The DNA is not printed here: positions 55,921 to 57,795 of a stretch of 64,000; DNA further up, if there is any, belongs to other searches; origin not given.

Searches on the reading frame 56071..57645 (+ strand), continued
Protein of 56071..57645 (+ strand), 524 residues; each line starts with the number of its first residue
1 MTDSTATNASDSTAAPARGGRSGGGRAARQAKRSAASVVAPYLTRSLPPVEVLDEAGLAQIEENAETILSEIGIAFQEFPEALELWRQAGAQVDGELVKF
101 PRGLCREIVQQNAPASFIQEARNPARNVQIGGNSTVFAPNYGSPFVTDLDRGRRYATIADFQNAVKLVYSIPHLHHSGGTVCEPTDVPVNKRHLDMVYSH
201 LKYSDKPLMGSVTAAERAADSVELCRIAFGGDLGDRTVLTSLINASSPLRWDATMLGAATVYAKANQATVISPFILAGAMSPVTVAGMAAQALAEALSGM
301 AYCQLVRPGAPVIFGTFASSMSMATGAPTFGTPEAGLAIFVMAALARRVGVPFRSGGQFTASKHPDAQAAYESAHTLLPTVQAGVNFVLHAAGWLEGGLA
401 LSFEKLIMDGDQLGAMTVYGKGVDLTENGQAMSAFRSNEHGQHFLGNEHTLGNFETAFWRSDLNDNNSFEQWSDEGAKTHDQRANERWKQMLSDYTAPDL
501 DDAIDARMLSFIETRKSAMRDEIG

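Call 15: find_related_loci(query=window:56071-57645:+, collection=genome_contigs, flank=10000)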
Query window:56071-57645:+ (524 aa) in genome_contigs; peptide patterns used: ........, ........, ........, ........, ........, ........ (x = any residue, [..] = any of these).
600 stretches matched a pattern (row limit reached: there are more); 595 encode a relative of the query (tblastn E <= 1e-3); the best 80 are kept; 80 distinct loci.
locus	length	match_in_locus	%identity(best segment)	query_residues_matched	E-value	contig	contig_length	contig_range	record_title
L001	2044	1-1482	78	33-524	0e+0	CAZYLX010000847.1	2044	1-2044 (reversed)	MAG TPA_asm: uncultured Acidimicrobiaceae bacterium isolate SRP155585_co2_68 genome assembly, contig: NODE_80201_length_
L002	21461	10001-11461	77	38-524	0e+0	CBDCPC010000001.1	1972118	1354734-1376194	MAG: Acidimicrobiales bacterium isolate 643f2b38-666c-4a97-807c-f766906f6415 genome assembly, contig: contig_1, whole ge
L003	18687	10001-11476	77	30-521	0e+0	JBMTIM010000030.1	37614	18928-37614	MAG: Acidimicrobiales bacterium isolate CJ_V8_S13_100percent_par_CJ_V8_S13_metabat.20 NODE_518_length_37614_cov_7.093693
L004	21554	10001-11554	75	4-521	0e+0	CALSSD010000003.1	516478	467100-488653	MAG: uncultured Acidimicrobiales bacterium isolate I_MB219_1 genome assembly, contig: contig_14124_I_MB219, whole genome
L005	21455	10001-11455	79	39-523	0e+0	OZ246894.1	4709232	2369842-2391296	MAG: Acidimicrobiales bacterium isolate 168846d3-da31-4246-9ed1-ce7448191819 genome assembly, chromosome: 1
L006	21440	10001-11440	78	42-521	0e+0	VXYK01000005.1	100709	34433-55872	MAG: Acidimicrobiaceae bacterium isolate SB0670_bin_1 NODE_136_length_100709_cov_16.169800, whole genome shotgun sequenc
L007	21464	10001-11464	77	34-521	0e+0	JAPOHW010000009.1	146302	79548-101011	MAG: Actinomycetota bacterium isolate bin20 NODE_9_length_146302_cov_3.828155, whole genome shotgun sequence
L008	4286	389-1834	79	42-523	0e+0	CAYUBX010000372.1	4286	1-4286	MAG TPA_asm: uncultured Acidimicrobiales bacterium isolate binchicken_co147_377 genome assembly, contig: NODE_54038_leng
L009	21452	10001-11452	79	40-523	0e+0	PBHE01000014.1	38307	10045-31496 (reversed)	MAG: Acidimicrobiaceae bacterium isolate SP304 89472, whole genome shotgun sequence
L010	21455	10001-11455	78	40-524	0e+0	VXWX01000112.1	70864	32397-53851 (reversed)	MAG: Acidimicrobiaceae bacterium isolate SB0668_bin_28 NODE_193_length_70864_cov_133.551258, whole genome shotgun sequen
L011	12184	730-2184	77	38-522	0e+0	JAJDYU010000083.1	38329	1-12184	MAG: Acidimicrobiia bacterium isolate jk18x34bins.52 k141_175286, whole genome shotgun sequence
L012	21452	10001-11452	78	41-524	0e+0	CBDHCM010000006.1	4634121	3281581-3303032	MAG: Candidatus Aldehydirespirator sp. isolate 36171f10-6b1c-407a-8267-17b84cd7c53a genome assembly, contig: chromosome_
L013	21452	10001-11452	76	40-523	0e+0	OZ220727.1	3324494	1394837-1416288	MAG: Acidimicrobiales bacterium isolate 4f57d8d1-ca55-459d-b062-bfd716ad4e26 genome assembly, chromosome: 1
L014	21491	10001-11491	76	30-524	0e+0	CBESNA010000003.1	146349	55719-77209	MAG TPA_asm: uncultured Acidimicrobiia bacterium isolate SRR7614695_binner12_Refined_79 genome assembly, contig: ERZ2508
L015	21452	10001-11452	76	41-524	0e+0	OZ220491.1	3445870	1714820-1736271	MAG: Acidimicrobiales bacterium isolate 383ba79e-94a5-4396-b72d-754c03a60d81 genome assembly, chromosome: 1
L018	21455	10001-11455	78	40-524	0e+0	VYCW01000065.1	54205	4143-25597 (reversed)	MAG: Acidimicrobiaceae bacterium isolate SB0675_bin_25 NODE_268_length_54205_cov_27.363158, whole genome shotgun sequenc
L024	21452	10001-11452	68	41-524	0e+0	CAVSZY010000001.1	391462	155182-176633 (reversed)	MAG: uncultured Acidimicrobiaceae bacterium isolate MFD04651.bin.2.39 genome assembly, contig: contig_10248, whole genom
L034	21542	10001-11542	62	14-521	0e+0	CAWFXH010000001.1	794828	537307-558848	MAG: uncultured Gammaproteobacteria bacterium isolate MFD04944.bin.2.216 genome assembly, contig: contig_23724, whole ge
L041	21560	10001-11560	63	10-523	0e+0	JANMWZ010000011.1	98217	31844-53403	MAG: Gammaproteobacteria bacterium isolate OTE_88_metabat_208_sub OTE_88_k141_3636423, whole genome shotgun sequence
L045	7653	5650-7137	64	27-521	0e+0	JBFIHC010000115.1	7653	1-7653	MAG: Woeseiaceae bacterium isolate Mix_sand11.2021.09.Z.117 k141_2574607_length_7653_cov_12.1460, whole genome shotgun s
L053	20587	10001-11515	63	21-522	0e+0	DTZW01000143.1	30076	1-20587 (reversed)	MAG TPA_asm: Gammaproteobacteria bacterium isolate UWMA-0258 NODE_2065_length_30076_cov_0.588418, whole genome shotgun s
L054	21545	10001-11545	61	10-521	0e+0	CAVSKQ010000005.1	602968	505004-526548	MAG: uncultured Gammaproteobacteria bacterium isolate MFD09206.bin.2.29 genome assembly, contig: contig_428, whole genom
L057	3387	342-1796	65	41-521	0e+0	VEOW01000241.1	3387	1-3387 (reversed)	MAG: Chloroflexi bacterium isolate MnB_4 Mn-Chloroflexi-1_559248, whole genome shotgun sequence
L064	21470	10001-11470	64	40-523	0e+0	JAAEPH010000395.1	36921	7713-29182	MAG: Gammaproteobacteria bacterium isolate Cli_6 CliG_CONTIG1875222, whole genome shotgun sequence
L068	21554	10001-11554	62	10-521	0e+0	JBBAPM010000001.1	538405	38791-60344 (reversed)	MAG: Steroidobacteraceae bacterium isolate EUL_167 ctg1-EUL_167, whole genome shotgun sequence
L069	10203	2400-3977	62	2-521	0e+0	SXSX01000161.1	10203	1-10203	MAG: Burkholderiales bacterium isolate F1-140-MAGs099 F1-140__c390054, whole genome shotgun sequence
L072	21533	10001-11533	61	13-522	0e+0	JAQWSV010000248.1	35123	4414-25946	MAG: Woeseiaceae bacterium isolate cluster2_bin.67 k141_1783804, whole genome shotgun sequence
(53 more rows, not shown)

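Call 28: find_encoding_contigs(protein=P0003, flank=10000, max_places=3)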
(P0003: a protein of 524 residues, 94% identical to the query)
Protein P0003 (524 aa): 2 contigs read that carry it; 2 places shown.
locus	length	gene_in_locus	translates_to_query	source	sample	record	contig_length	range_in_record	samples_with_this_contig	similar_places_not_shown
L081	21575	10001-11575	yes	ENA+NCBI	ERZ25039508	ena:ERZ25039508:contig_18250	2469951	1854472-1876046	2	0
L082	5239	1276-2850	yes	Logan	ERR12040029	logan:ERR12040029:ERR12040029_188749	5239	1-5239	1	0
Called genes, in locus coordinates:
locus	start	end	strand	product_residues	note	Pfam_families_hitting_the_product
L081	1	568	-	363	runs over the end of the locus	PF22422:MGH1-like_GH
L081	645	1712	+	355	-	PF00534:Glycos_transf_1, PF13692:Glyco_trans_1_4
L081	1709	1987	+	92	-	-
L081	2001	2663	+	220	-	PF00440:TetR_N, PF21943:TetR_C_46 (weak)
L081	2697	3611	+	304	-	PF01370:Epimerase, PF04321:RmlD_sub_bind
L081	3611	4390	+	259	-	PF00459:Inositol_P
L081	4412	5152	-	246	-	PF09339:HTH_IclR, PF12840:HTH_20 (weak), PF01614:IclR_C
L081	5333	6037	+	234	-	PF02607:B12-binding_2, PF02310:B12-binding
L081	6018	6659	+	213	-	PF07796:DUF1638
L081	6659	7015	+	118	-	PF13769:Virulence_fact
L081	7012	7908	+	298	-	PF00809:Pterin_bind, PF03599:CdhD (weak)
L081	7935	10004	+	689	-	PF17650:RACo_linker, PF17651:Raco_middle, PF14574:RACo_C_ter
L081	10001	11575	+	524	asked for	PF06253:MTTB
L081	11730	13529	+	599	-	PF00425:Chorismate_bind, PF01063:Aminotran_4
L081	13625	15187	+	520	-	PF01510:Amidase_2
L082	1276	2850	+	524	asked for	PF06253:MTTB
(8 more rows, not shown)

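Call 29: find_encoding_contigs(protein=P0117, flank=10000, max_places=2)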
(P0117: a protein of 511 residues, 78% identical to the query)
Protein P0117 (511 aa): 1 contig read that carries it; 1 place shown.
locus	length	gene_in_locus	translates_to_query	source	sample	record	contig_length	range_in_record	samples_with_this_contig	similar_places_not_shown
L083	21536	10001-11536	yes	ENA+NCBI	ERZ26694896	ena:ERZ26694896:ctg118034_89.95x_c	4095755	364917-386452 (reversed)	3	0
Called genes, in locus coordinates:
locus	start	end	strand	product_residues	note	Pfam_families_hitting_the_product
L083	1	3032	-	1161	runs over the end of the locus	PF12419:DUF3670, PF00176:SNF2-rel_dom, PF00271:Helicase_C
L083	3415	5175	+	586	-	PF00587:tRNA-synt_2b, PF04073:tRNA_edit, PF03129:HGTP_anticodon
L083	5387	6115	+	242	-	PF02607:B12-binding_2, PF02310:B12-binding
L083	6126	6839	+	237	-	PF07796:DUF1638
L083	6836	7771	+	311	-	PF00809:Pterin_bind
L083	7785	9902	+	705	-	PF17650:RACo_linker (weak), PF17651:Raco_middle, PF14574:RACo_C_ter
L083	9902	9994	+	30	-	-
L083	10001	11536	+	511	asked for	PF06253:MTTB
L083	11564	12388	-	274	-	PF00892:EamA (weak)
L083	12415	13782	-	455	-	PF07690:MFS_1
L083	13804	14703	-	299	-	PF13510:Fer2_4, PF13237:Fer4_10 (faint), PF22117:Fer4_Nqo3 (weak), PF12838:Fer4_7, PF13187:Fer4_9 (weak), PF13484:Fer4_16 (faint), PF00037:Fer4 (weak), PF04879:Molybdop_Fe4S4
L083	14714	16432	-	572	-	PF01257:2Fe-2S_thioredx, PF01512:Complex1_51K, PF10531:SLBB (weak), PF10589:NADH_4Fe-4S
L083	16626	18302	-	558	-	PF00384:Molybdopterin, PF01568:Molydop_binding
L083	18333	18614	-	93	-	PF00384:Molybdopterin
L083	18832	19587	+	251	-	PF09339:HTH_IclR, PF25213:HVO_A0261_N (weak), PF01614:IclR_C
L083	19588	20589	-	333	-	PF01012:ETF, PF00766:ETF_alpha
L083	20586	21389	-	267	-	PF01012:ETF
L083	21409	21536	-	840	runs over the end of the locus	PF01266:DAO, PF16350:FAO_M, PF01571:GCV_T, PF08669:GCV_T_C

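Call 32: search_protein_families(library=pfam, proteins=[L015:16137-18698:-, L083:12415-13782:-, L007:2162-5206:-, L011:5266-6048:-, L057:1863-2876:+, L053:16692-19712:-, L041:14550-15569:-, L006:16619-17911:-, L006:17908-19653:-, L054:11627-14185:-], max_evalue=0.00001)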
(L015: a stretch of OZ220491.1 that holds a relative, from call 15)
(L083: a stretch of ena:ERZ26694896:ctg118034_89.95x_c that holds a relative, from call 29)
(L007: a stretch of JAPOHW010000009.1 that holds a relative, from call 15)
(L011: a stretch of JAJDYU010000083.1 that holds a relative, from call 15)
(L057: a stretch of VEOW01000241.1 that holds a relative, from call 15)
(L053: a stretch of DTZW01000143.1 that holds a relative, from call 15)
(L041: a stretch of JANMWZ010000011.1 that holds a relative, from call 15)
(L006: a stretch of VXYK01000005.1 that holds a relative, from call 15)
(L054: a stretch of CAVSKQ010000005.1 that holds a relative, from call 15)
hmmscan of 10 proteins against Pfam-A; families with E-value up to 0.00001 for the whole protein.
L015:16137-18698:- (853 aa): 4 families
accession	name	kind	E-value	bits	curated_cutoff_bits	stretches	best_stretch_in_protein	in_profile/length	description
PF01266.30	DAO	-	1.5e-66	225.8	27.9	1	10-378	2-353/353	FAD dependent oxidoreductase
PF01571.26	GCV_T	-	3.5e-55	187.4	25.6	1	438-730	2-254/255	Aminomethyltransferase folate-binding domain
PF08669.17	GCV_T_C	-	1.3e-16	60.7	25.9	1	782-845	17-80/80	Glycine cleavage T-protein C-terminal barrel domain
PF16350.10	FAO_M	-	1.3e-14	54.5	27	1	382-434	2-55/56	FAD dependent oxidoreductase central domain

L083:12415-13782:- (455 aa): 2 families
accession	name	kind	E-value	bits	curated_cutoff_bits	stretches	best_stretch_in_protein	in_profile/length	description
PF07690.21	MFS_1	-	8.7e-32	110.8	33.4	2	60-330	1-288/347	Major Facilitator Superfamily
PF12832.13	MFS_1_like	-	7e-07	29.1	25.2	0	257-419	9-168/373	MFS_1 like family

L007:2162-5206:- (1014 aa): 4 families
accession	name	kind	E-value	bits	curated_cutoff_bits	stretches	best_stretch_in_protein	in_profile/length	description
PF13603.12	tRNA-synt_1_2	-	2e-58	197.3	25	1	364-562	1-185/185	Leucyl-tRNA synthetase, editing domain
PF00133.28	tRNA-synt_1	-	1.4e-23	83.8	22.7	1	124-232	23-147/414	tRNA synthetases class I (I, L, M and V)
PF08264.19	Anticodon_1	-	1.5e-18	67.6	25.1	1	864-978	5-145/148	Anticodon-binding domain of tRNA ligase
PF09334.17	tRNA-synt_1g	-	5.5e-18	65.3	20.1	1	131-235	6-107/391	tRNA synthetases class I (M)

L011:5266-6048:- (260 aa): 1 family
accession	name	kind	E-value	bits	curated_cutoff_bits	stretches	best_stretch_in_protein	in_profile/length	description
PF01012.27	ETF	-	1.9e-26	93.4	26.7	1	32-214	8-177/181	Electron transfer flavoprotein domain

L057:1863-2876:+ (337 aa): 1 family
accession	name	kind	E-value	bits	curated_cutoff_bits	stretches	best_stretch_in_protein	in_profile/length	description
PF02219.23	MTHFR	-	5.8e-10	39.4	24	1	92-316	44-275/287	Methylenetetrahydrofolate reductase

L053:16692-19712:- (1006 aa): 10 families
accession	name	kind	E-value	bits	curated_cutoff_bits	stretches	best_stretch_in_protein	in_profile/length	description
PF01571.26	GCV_T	-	9.5e-69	231.9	25.6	1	622-885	3-255/255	Aminomethyltransferase folate-binding domain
PF17806.6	SO_alpha_A3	-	1.8e-32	111.9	23.1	1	523-606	3-87/87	Sarcosine oxidase A3 domain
PF13510.11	Fer2_4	-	8.2e-21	74.3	22.8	1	17-102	2-81/82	2Fe-2S iron-sulfur cluster binding domain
PF08669.17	GCV_T_C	-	1.7e-17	63.5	25.9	1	911-997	1-80/80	Glycine cleavage T-protein C-terminal barrel domain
PF07992.20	Pyr_redox_2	-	2.2e-12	47.4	26.1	1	172-445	2-258/291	Pyridine nucleotide-disulphide oxidoreductase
PF13450.12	NAD_binding_8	-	1.5e-07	32.1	21.9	1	175-213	1-39/68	NAD(P)-binding Rossmann-like domain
PF13738.12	Pyr_redox_3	-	6.6e-07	29.3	30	0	279-355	121-194/305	Pyridine nucleotide-disulphide oxidoreductase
PF12831.13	FAD_oxidored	-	1.9e-06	27.9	27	1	172-209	1-38/416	FAD dependent oxidoreductase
PF00890.30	FAD_binding_2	-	6.4e-06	26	20.4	0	172-213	1-42/414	FAD binding domain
PF01266.30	DAO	-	8.3e-06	26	27.9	0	172-224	1-56/353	FAD dependent oxidoreductase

L041:14550-15569:- (339 aa): 1 family
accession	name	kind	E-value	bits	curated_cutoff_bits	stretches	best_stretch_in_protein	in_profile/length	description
PF02219.23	MTHFR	-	1.5e-32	113.6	24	1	24-316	1-287/287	Methylenetetrahydrofolate reductase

L006:16619-17911:- (430 aa): 2 families
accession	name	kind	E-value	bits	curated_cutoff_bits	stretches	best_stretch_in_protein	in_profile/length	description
PF01053.26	Cys_Met_Meta_PP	-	5.5e-130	433.8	27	1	10-425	1-380/381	Cys/Met metabolism PLP-dependent enzyme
PF01041.23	DegT_DnrJ_EryC1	-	6.9e-06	26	19.8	0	64-186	24-146/360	DegT/DnrJ/EryC1/StrS aminotransferase family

L006:17908-19653:- (581 aa): 2 families
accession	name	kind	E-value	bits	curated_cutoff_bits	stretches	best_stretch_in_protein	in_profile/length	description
PF00732.25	GMC_oxred_N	-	7.8e-52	176.7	23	1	5-299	1-217/218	GMC oxidoreductase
PF05199.19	GMC_oxred_C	-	8.3e-33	114.3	24.6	1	390-523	2-139/139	GMC oxidoreductase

L054:11627-14185:- (852 aa): 2 families
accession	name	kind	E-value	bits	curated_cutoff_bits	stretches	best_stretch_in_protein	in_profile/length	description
PF00593.30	TonB_dep_Rec_b-barrel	-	7.6e-29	102.3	27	1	344-798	51-421/436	TonB dependent receptor-like, beta-barrel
PF07715.20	Plug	-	1.3e-12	48.6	23.9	1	53-170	2-107/107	TonB-dependent Receptor Plug Domain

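Call 33: search_protein_families(library=pfam, proteins=[L013:13293-14273:-, L045:587-2626:-, L072:15118-16383:+, L064:8719-9750:-, L006:15759-16604:-, L018:12972-13886:-, L069:1251-2195:-, L068:1556-2464:-, L041:7041-8213:+, L034:16962-18035:-], max_evalue=0.00001)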
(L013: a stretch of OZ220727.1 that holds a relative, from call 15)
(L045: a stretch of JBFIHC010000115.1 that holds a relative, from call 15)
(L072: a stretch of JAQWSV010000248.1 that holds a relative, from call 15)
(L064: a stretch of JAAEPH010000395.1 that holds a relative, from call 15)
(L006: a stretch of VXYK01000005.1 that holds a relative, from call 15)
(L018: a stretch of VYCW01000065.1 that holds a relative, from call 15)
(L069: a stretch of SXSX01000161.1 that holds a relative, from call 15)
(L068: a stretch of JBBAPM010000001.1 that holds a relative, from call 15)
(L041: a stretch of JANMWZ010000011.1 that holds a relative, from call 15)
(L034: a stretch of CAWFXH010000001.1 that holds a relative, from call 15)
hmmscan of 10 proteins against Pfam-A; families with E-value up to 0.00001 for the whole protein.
L013:13293-14273:- (326 aa): 1 family
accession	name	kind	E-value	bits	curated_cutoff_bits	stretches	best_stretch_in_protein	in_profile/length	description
PF00528.27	BPD_transp_1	-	2.3e-39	135.5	26.4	1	114-324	1-183/184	Binding-protein-dependent transport system inner membrane component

L045:587-2626:- (679 aa): 18 families
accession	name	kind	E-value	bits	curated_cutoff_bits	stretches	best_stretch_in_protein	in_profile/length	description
PF13469.12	Sulfotransfer_3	-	6.1e-52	177.4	27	1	424-615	1-216/216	Sulfotransferase family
PF13428.12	TPR_14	-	2.2e-24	83.9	23.5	0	184-223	4-43/44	Tetratricopeptide repeat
PF14559.12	TPR_19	-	1.1e-22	80.5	25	1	197-254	7-64/68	Tetratricopeptide repeat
PF13432.12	TPR_16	-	1.3e-22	80.3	32.7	0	290-325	4-39/65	Tetratricopeptide repeat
PF07719.23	TPR_2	-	2e-20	71.6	27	0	82-112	2-32/34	Tetratricopeptide repeat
PF23914.1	TPR_CcmH_CycH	-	1.2e-19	71.1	42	1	171-282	40-154/158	Cytochrome c-type biogenesis protein H TPR domain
PF13181.12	TPR_8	-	2e-16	59.1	25.7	0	287-316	5-34/34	Tetratricopeptide repeat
PF00515.34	TPR_1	-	5.7e-15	54.9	27.8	0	285-316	3-34/34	Tetratricopeptide repeat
PF13431.12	TPR_17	-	4.2e-14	52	24.4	0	305-326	1-22/34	Tetratricopeptide repeat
PF13414.12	TPR_11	-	6.2e-14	51.9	26.8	0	290-326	1-37/42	TPR repeat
PF00685.33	Sulfotransfer_1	-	1.4e-10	41.4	22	1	422-634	1-204/255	Sulfotransferase domain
PF13371.12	TPR_9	-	5e-10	39.7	35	0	260-318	6-64/73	Tetratricopeptide repeat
PF13176.12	TPR_7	-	1e-09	38.1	27.9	0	286-309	2-25/36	Tetratricopeptide repeat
PF12895.13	ANAPC3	-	5.2e-09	36.7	27.2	0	197-274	5-81/82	Anaphase-promoting complex, cyclosome, subunit 3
PF13174.12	TPR_6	-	8.4e-09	36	26.3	0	297-315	14-32/33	Tetratricopeptide repeat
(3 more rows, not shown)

L072:15118-16383:+ (421 aa): 2 families
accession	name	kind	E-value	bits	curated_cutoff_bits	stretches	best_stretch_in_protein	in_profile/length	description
PF01266.30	DAO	-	4e-69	234.2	27.9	1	39-386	1-352/353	FAD dependent oxidoreductase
PF01946.23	Thi4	-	7.4e-06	25.8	26.2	0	37-77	17-57/235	Thi4 family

L064:8719-9750:- (343 aa): 2 families
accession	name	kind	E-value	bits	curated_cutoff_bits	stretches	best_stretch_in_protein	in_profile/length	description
PF12833.13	HTH_18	-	1.9e-21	76.5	33.6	1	257-335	1-79/80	Helix-turn-helix domain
PF00165.29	HTH_AraC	-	1.4e-09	38.2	26.6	0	298-334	6-41/42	Bacterial regulatory helix-turn-helix proteins, AraC family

L006:15759-16604:- (281 aa): 4 families
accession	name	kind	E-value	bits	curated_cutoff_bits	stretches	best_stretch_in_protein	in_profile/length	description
PF00561.26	Abhydrolase_1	-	5.6e-27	95.4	25.8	1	26-128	3-103/245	alpha/beta hydrolase fold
PF12697.13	Abhydrolase_6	-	2.1e-24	87.8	26.3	1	26-259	1-213/217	Alpha/beta hydrolase family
PF12146.15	Hydrolase_4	-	2.5e-19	70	27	1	25-128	6-115/239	Serine aminopeptidase, S33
PF00975.26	Thioesterase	-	3.7e-09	37.6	26.4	1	51-123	28-103/226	Thioesterase domain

L018:12972-13886:- (304 aa): 2 families
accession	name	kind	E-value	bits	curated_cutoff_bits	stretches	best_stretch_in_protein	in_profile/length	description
PF00528.27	BPD_transp_1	-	1.2e-30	107.1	26.4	1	118-300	1-181/184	Binding-protein-dependent transport system inner membrane component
PF12911.12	OppC_N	-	6.9e-13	48.7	23.9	1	27-77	3-53/53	N-terminal TM domain of oligopeptide transport permease C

L069:1251-2195:- (314 aa): 2 families
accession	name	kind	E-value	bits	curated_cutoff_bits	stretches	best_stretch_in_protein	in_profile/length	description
PF02882.25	THF_DHG_CYH_C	-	2.4e-68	228.9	27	1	140-298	1-159/160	Tetrahydrofolate dehydrogenase/cyclohydrolase, NAD(P)-binding domain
PF00763.28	THF_DHG_CYH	-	1.5e-39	135.3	32.8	1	23-137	1-115/115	Tetrahydrofolate dehydrogenase/cyclohydrolase, catalytic domain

L068:1556-2464:- (302 aa): 2 families
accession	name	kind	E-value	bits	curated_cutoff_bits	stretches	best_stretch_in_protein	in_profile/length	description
PF03446.21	NAD_binding_2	-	6.6e-42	143.7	21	1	3-161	2-161/161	NAD binding domain of 6-phosphogluconate dehydrogenase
PF14833.11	NAD_binding_11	-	5.1e-30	104.7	30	1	164-284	1-122/122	NAD-binding of NADP-dependent 3-hydroxyisobutyrate dehydrogenase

L041:7041-8213:+ (390 aa): 2 families
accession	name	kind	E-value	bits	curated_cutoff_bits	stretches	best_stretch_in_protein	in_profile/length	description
PF00005.33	ABC_tran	-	1.3e-29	104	25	1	52-202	3-136/137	ABC transporter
PF13304.12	AAA_21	-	3.3e-10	41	27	0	172-236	235-301/304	AAA domain, putative AbiEii toxin, Type IV TA system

L034:16962-18035:- (357 aa): 2 families
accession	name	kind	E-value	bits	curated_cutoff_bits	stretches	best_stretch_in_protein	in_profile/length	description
PF02826.25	2-Hacid_dh_C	-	5e-48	163.3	25.1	1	142-320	1-178/178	D-isomer specific 2-hydroxyacid dehydrogenase, NAD binding domain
PF00389.36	2-Hacid_dh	-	3.5e-23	82.2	24.6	1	60-346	21-128/134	D-isomer specific 2-hydroxyacid dehydrogenase, catalytic domain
